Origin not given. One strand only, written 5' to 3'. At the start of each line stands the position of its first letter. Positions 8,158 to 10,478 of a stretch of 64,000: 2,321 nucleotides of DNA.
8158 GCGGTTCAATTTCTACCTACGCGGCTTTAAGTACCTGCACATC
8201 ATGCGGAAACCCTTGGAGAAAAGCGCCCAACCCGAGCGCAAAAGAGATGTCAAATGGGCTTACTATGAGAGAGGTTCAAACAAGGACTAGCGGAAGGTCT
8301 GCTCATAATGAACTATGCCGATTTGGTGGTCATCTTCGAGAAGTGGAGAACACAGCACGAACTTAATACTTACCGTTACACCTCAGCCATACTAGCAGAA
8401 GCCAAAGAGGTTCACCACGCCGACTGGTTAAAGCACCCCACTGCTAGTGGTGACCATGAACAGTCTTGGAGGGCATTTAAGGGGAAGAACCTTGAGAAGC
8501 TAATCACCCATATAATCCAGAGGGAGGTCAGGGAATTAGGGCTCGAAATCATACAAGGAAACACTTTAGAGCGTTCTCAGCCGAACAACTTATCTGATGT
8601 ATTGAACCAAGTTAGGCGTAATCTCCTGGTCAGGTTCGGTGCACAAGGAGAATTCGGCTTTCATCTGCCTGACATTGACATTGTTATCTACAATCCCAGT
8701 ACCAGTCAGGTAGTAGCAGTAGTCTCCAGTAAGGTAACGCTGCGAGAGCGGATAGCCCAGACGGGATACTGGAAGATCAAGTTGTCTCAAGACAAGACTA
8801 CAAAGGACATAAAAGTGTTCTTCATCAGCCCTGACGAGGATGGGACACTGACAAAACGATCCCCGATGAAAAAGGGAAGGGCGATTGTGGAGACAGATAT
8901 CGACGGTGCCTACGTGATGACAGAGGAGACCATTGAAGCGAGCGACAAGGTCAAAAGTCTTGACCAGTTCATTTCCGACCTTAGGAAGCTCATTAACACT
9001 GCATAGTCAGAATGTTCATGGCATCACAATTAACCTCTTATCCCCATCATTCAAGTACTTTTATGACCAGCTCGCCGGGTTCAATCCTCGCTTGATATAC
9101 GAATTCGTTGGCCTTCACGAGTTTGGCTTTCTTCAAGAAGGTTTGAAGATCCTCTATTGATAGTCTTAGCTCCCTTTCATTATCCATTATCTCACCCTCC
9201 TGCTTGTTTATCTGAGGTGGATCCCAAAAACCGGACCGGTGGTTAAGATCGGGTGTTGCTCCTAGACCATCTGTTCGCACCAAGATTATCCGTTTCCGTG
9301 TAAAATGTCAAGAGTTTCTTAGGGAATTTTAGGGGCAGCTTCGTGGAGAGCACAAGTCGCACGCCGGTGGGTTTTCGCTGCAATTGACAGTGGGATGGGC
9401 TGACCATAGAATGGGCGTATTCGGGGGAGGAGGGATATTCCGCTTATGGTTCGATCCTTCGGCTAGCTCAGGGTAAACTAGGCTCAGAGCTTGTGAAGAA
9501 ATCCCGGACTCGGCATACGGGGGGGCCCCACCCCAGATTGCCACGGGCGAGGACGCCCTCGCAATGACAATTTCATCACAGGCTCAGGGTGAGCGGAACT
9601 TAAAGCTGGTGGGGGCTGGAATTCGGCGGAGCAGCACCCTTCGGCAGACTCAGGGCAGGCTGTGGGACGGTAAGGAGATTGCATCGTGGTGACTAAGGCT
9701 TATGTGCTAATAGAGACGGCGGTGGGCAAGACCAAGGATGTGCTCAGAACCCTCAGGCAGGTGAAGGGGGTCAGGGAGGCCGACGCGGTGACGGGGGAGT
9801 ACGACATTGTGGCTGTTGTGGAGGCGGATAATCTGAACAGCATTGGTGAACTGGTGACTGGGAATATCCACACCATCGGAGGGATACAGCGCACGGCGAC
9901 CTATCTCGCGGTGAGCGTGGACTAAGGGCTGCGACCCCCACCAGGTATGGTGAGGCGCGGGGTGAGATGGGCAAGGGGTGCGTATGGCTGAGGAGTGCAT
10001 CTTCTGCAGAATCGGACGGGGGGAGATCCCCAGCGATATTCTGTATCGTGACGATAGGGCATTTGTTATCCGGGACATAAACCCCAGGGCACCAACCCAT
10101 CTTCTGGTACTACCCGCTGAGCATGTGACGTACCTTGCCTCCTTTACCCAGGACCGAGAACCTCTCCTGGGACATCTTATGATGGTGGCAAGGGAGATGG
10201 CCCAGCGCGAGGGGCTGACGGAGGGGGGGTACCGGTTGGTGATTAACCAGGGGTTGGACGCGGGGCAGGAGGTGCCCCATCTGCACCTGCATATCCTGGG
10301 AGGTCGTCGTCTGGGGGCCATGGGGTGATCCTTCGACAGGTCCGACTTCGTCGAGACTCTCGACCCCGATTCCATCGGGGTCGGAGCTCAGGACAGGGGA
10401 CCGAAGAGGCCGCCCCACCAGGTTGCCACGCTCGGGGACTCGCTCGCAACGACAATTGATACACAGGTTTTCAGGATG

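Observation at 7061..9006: DCD/PUA-like reader domain fused to a DNA-type methyltransferase, paired with a PD-(D/E)XK-like nuclease in a low-GC island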

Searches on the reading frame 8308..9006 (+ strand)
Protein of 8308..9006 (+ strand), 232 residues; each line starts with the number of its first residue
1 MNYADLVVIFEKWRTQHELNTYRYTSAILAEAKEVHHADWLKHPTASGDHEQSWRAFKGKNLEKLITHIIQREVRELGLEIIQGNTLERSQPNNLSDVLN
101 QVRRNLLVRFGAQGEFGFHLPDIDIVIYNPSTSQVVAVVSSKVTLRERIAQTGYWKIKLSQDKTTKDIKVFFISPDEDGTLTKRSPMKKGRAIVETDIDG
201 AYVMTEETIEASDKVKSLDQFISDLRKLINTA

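Call 3: search_protein_families(library=pfam, proteins=[window:8308-9006:+], max_evalue=1)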
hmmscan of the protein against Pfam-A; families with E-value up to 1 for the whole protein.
window:8308-9006:+ (232 aa): 1 family
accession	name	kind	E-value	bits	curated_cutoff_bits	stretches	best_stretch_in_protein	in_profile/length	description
PF18643.7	RE_BsaWI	-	1.7e-29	102.4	26.2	1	98-204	3-105/105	BsaWI restriction endonuclease type 2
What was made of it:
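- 8308..9006 (+): BsaWI/CCGG-family PD-(D/E)XK type II restriction endonuclease (232 aa), with E63, P121-D122, S140-x-K142 and R146-E147-R148. PF18643 E 1.7e-29 (call 3).
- On BsaWI / CCGG-family type II restriction endonucleases (PF18643): 102.4 bits against 26.2 (call 3).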

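Call 4: search_protein_families(library=ncbifam, proteins=[window:8308-9006:+], max_evalue=1)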
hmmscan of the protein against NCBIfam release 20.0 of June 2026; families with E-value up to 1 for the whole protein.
window:8308-9006:+ (232 aa): 0 families

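Call 5: search_protein_families(library=padloc, proteins=[window:8308-9006:+], max_evalue=1)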
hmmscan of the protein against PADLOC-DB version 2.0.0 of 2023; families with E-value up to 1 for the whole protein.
window:8308-9006:+ (232 aa): 0 families

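Call 11: search_solved_structures(query=window:8308-9006:+, max_evalue=1, show_alignments=2)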
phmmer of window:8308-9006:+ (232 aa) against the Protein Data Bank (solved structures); distinct sequences matched with E-value up to 1: 0.
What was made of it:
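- Closest known: BsaWI. Different: Similarity to BsaWI is detectable only at profile level (E 5e-5), and single-sequence phmmer finds nothing (call 11).
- Tried and rejected: A single-sequence PDB search with the nuclease found nothing (call 11).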

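Call 18: find_homologous_proteins(query=window:8308-9006:+)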
Query window:8308-9006:+ (232 aa): 3775 proteins with E <= 0.001 among 4106 candidates; the best 120 are listed.
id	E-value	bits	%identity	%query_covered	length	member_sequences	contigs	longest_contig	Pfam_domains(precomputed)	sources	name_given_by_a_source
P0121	5.6e-149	511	100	100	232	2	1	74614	PF18643.8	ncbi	ncbi:MAG: BsaWI family type II restriction enzyme [Chloroflexota bacterium]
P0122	9.8e-133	458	89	100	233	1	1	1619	PF18643.8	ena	-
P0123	4.9e-114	397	77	100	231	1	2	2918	PF18643.8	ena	-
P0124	2.9e-111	388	74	99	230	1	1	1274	PF18643.8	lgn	-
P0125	2.0e-104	366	69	99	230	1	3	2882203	PF18643.8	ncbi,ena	-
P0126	1.8e-96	340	63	98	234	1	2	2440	PF18643.8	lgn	-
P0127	1.1e-95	337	66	100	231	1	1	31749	PF18643.8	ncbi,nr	ncbi:MAG: DNA modification methylase [Chloroflexi bacterium]|nr:DNA modification methylase [Chlorofl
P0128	2.2e-95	336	65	99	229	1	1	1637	PF18643.8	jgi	-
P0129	2.9e-94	332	66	99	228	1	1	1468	PF18643.8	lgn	-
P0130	4.9e-94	332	66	99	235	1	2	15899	PF18643.8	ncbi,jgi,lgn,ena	-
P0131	8.8e-94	331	62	99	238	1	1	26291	PF18643.8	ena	-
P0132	2.3e-93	330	65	100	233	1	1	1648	PF18643.8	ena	-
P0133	2.5e-93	329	65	100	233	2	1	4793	PF18643.8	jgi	-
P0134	3.0e-93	329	67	99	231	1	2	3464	PF18643.8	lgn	-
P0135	9.3e-93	328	65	99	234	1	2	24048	PF18643.8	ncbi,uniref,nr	ncbi:DNA modification methylase [Candidatus Jorgensenbacteria bacterium CG_4_8_14_3_um_filter_38_10]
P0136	1.0e-92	327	64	99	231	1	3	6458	PF18643.8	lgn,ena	-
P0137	1.1e-92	327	67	99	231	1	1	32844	PF18643.8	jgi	jgi:type II restriction enzyme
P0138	1.2e-92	327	65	99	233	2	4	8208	PF18643.8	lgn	-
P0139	1.5e-92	327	66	99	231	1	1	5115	PF18643.8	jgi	jgi:type II restriction enzyme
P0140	2.4e-92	326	64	99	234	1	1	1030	PF18643.8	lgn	-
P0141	3.0e-92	326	63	99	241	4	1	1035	PF18643.8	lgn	-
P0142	3.2e-92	326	66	99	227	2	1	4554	PF18643.8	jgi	-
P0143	4.5e-92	325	64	100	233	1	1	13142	PF18643.8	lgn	-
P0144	5.5e-92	325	64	100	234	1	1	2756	PF18643.8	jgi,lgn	-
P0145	5.9e-92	325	65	99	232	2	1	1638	PF18643.8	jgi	jgi:type II restriction enzyme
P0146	6.2e-92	325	65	99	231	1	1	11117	PF18643.8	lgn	-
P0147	6.6e-92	325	64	99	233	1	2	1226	PF18643.8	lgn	-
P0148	6.9e-92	325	64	99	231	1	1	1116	PF18643.8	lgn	-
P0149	8.3e-92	324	64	99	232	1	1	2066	PF18643.8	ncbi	-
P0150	9.8e-92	324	63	99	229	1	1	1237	PF18643.8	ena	-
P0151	9.8e-92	324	63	99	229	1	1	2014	PF18643.8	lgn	-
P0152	1.1e-91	324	65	99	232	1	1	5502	PF18643.8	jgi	-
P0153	1.2e-91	324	63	100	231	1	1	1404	PF18643.8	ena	-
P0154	1.4e-91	324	64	100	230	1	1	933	PF18643.8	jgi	jgi:type II restriction enzyme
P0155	1.5e-91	324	63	99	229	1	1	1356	PF18643.8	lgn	-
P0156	1.5e-91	324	63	99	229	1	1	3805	PF18643.8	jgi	-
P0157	1.6e-91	324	64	97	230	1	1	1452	PF18643.8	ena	-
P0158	1.7e-91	323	63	99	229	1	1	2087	PF18643.8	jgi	-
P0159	1.8e-91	323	63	99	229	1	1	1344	PF18643.8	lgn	-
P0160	1.8e-91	323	63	99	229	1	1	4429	PF18643.8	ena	-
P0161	1.8e-91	323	63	100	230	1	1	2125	PF18643.8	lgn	-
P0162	1.9e-91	323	63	100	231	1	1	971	PF18643.8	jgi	-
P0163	2.0e-91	323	63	100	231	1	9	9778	PF18643.8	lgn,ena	-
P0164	2.0e-91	323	63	99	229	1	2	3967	PF18643.8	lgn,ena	-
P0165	2.1e-91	323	64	99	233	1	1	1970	PF18643.8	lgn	-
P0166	2.1e-91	323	64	100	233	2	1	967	PF18643.8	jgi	-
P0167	2.1e-91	323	64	99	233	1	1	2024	PF18643.8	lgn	-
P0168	2.1e-91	323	64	99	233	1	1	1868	PF18643.8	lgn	-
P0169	2.2e-91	323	64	99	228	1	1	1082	PF18643.8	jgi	-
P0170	2.2e-91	323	65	99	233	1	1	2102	PF18643.8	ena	-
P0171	2.3e-91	323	64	99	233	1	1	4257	PF18643.8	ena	-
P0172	2.4e-91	323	63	100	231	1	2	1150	PF18643.8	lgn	-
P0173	2.4e-91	323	63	100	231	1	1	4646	PF18643.8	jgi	jgi:type II restriction enzyme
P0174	2.7e-91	323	64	99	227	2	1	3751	PF18643.8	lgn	-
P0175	2.7e-91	323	64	100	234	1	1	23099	PF18643.8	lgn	-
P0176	2.8e-91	323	63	99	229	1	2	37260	PF18643.8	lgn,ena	-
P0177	2.9e-91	323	64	99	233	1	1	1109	PF18643.8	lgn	-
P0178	3.2e-91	323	64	99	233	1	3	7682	PF18643.8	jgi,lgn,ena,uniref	uniref:DNA modification methylase n=1 Tax=candidate division CPR3 bacterium TaxID=2268181 RepID=A0A7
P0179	3.3e-91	323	64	99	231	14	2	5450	PF18643.8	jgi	-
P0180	3.4e-91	322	63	100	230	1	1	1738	PF18643.8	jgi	jgi:type II restriction enzyme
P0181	3.5e-91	322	63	99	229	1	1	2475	PF18643.8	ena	-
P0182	3.5e-91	322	65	99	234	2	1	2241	PF18643.8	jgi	jgi:type II restriction enzyme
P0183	3.6e-91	322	64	99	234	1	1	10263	PF18643.8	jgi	jgi:type II restriction enzyme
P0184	3.8e-91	322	64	100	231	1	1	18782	PF18643.8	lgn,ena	-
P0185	3.9e-91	322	65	99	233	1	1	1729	PF18643.8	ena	-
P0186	3.9e-91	322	64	100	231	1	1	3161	PF18643.8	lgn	-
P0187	4.0e-91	322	63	100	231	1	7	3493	PF18643.8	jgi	jgi:type II restriction enzyme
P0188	4.1e-91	322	65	99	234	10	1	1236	PF18643.8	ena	-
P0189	4.2e-91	322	64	99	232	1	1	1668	PF18643.8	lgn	-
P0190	4.5e-91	322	65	99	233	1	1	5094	PF18643.8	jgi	-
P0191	4.5e-91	322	63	99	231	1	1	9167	PF18643.8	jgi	jgi:type II restriction enzyme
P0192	4.5e-91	322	65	99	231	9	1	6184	PF18643.8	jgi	jgi:type II restriction enzyme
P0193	4.6e-91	322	63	100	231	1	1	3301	PF18643.8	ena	-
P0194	4.6e-91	322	64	100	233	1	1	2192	PF18643.8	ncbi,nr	ncbi:MAG: BsaWI family type II restriction enzyme [candidate division WOR-3 bacterium]|nr:BsaWI fami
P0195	4.7e-91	322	63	99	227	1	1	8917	PF18643.8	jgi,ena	-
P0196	4.7e-91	322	65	99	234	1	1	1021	PF18643.8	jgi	-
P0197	4.9e-91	322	65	99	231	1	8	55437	PF18643.8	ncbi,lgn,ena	ncbi:MAG: BsaWI family type II restriction enzyme [Nanoarchaeota archaeon]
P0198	5.3e-91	322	63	100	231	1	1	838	PF18643.8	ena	-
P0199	5.3e-91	322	63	100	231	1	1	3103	PF18643.8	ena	-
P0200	5.6e-91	322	63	99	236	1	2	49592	PF18643.8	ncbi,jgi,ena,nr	ncbi:DNA modification methylase [bacterium]|nr:DNA modification methylase [bacterium]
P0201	5.6e-91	322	65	99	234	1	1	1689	PF18643.8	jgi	-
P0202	5.7e-91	322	64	98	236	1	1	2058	PF18643.8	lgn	-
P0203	6.6e-91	322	65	99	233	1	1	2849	PF18643.8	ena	-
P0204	6.6e-91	322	65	99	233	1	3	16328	PF18643.8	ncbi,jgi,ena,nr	ncbi:DNA modification methylase [bacterium]|nr:DNA modification methylase [bacterium]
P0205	7.1e-91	321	64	99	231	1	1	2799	PF18643.8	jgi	-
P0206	7.5e-91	321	63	99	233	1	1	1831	PF18643.8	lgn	-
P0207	7.5e-91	321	63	99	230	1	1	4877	PF18643.8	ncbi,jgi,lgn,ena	-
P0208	7.6e-91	321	63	100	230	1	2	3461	PF18643.8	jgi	jgi:type II restriction enzyme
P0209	7.7e-91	321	64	99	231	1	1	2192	PF18643.8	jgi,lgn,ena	-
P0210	7.7e-91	321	62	100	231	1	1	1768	PF18643.8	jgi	-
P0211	7.8e-91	321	63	100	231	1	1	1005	PF18643.8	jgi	jgi:type II restriction enzyme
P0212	7.8e-91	321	63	100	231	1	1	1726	PF18643.8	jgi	jgi:type II restriction enzyme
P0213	7.9e-91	321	63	100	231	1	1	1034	PF18643.8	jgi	-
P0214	7.9e-91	321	64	99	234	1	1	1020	PF18643.8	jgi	-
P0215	8.2e-91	321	63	100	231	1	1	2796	PF18643.8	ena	-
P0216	8.3e-91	321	62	99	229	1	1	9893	PF18643.8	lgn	-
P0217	8.3e-91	321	65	99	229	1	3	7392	PF18643.8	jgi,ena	-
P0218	8.4e-91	321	63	100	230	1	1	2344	PF18643.8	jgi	jgi:type II restriction enzyme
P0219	8.5e-91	321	64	99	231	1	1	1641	PF18643.8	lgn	-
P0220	8.7e-91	321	64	99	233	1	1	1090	PF18643.8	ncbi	ncbi:MAG: BsaWI family type II restriction enzyme [Minisyncoccia bacterium]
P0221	9.1e-91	321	63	100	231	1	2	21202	PF18643.8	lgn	-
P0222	9.4e-91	321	64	98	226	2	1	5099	PF18643.8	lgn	-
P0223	9.5e-91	321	64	99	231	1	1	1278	PF18643.8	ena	-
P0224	9.7e-91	321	64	99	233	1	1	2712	PF18643.8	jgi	-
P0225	1.1e-90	321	64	99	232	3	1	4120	PF18643.8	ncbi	-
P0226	1.1e-90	321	63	99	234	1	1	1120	PF18643.8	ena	-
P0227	1.2e-90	321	64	99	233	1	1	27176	PF18643.8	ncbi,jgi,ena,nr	ncbi:DNA modification methylase [bacterium]|nr:DNA modification methylase [bacterium]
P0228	1.3e-90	321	62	99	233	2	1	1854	PF18643.8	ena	-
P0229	1.3e-90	321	62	100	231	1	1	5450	PF18643.8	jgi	-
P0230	1.4e-90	320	64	99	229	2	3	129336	PF18643.8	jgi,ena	jgi:type II restriction enzyme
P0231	1.5e-90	320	64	99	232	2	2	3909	PF18643.8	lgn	-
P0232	1.5e-90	320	65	99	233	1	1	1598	PF18643.8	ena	-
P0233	1.6e-90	320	64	99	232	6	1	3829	PF18643.8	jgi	-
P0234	1.6e-90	320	62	99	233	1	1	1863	PF18643.8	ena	-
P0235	1.7e-90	320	64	99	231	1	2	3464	PF18643.8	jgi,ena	-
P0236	1.7e-90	320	64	99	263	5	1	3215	PF18643.8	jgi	-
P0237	1.8e-90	320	65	99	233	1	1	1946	PF18643.8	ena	-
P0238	1.8e-90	320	64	99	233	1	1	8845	PF18643.8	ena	-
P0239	1.8e-90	320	64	99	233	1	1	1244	PF18643.8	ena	-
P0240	1.9e-90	320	63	99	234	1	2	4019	PF18643.8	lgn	-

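Call 32: search_solved_structures(query=A3, max_evalue=1, show_alignments=3)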
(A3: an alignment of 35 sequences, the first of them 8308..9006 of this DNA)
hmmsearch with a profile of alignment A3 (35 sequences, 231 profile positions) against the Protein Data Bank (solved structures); distinct sequences matched with E-value up to 1: 3.
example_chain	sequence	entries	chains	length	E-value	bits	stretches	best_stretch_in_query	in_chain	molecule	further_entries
4zsf_A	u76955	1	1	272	5e-05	25.8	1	17-148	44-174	BsaWI endonuclease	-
8zwp_A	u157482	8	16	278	0.85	12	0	109-202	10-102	Beta-1,3-galactosyltransferase 5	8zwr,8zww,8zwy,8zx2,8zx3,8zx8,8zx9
1zsw_A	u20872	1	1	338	0.87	12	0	29-104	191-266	Glyoxalase family protein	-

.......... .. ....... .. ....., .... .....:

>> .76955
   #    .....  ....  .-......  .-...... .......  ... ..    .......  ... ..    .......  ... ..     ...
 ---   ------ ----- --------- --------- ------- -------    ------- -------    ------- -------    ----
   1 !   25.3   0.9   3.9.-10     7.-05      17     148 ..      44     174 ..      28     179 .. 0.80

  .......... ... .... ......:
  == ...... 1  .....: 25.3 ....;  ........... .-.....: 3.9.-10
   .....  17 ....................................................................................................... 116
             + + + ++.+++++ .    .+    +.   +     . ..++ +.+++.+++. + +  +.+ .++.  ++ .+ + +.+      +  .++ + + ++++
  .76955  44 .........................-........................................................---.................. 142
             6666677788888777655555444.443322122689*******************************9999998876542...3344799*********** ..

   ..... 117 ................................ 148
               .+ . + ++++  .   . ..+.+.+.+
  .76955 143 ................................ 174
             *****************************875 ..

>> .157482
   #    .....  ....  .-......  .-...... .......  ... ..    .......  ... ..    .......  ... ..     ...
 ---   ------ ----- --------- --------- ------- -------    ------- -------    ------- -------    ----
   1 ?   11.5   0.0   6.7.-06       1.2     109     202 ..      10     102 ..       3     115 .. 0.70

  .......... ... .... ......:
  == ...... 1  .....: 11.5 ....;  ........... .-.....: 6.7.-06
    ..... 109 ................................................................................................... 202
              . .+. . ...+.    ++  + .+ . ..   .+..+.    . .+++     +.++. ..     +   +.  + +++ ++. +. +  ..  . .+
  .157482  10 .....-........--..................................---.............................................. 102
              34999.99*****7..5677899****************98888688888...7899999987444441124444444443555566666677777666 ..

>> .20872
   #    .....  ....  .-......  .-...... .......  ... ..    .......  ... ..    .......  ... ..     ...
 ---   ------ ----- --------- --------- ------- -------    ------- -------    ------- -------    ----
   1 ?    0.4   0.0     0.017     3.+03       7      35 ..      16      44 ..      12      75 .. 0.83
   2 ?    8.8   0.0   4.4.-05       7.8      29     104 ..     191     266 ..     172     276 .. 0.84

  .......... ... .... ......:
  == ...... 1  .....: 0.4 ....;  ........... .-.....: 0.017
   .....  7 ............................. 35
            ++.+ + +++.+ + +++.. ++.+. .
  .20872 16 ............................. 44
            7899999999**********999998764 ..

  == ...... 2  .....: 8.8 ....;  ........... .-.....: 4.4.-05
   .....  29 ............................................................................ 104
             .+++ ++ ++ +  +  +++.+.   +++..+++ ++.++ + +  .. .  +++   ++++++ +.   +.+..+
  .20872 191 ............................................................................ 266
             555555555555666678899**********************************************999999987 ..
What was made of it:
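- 8308..9006 (+): That alignment puts BsaWI E92/D145/K165/R169-D170-R171 on E63/D122/K142/R146-E147-R148 (call 32).
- On BsaWI / CCGG-family type II restriction endonucleases (PF18643): Profile against BsaWI 4zsf gives E 5e-5 (call 32). E63, D122 and K142 align to them (call 32). R146-E147-R148 aligns with R169-D170-R171 (call 32).
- Here it is contiguous and sits at K+4, as in BsaWI (call 32).
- Tried and rejected: Only the profile reached BsaWI (call 32).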

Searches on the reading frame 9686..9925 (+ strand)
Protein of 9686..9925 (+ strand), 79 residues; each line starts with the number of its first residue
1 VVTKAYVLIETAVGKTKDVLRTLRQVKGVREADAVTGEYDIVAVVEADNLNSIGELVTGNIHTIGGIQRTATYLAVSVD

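Call 46: search_protein_families(library=pfam, proteins=[window:9686-9925:+], max_evalue=0.1)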
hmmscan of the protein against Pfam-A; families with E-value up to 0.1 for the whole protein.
window:9686-9925:+ (79 aa): 4 families
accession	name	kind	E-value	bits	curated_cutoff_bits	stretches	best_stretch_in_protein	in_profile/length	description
PF01037.27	AsnC_trans_reg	-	4.2e-14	52.6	25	1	7-77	1-72/73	Lrp/AsnC ligand binding domain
PF22482.2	AsnC_trans_reg_3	-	0.0046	17.5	24.4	1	19-74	27-81/95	PF0864 C-terminal dimeric alpha+beta barrel domain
PF03927.19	NapD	-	0.011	16.2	28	1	7-67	6-64/76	NapD protein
PF08734.17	GYD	-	0.016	15.6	31.4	1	29-55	37-63/91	GYD domain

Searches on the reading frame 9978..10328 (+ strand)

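Call 67: search_protein_families(library=pfam, proteins=[window:9978-10328:+], max_evalue=0.001)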
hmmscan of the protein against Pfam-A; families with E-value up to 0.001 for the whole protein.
window:9978-10328:+ (116 aa): 2 families
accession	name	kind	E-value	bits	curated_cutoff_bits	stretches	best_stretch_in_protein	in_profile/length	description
PF01230.28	HIT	-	2.9e-27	95.6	21.5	1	14-111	1-97/98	HIT domain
PF11969.13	DcpS_C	-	1.4e-24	87.2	24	1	6-108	1-101/114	Scavenger mRNA decapping enzyme C-term binding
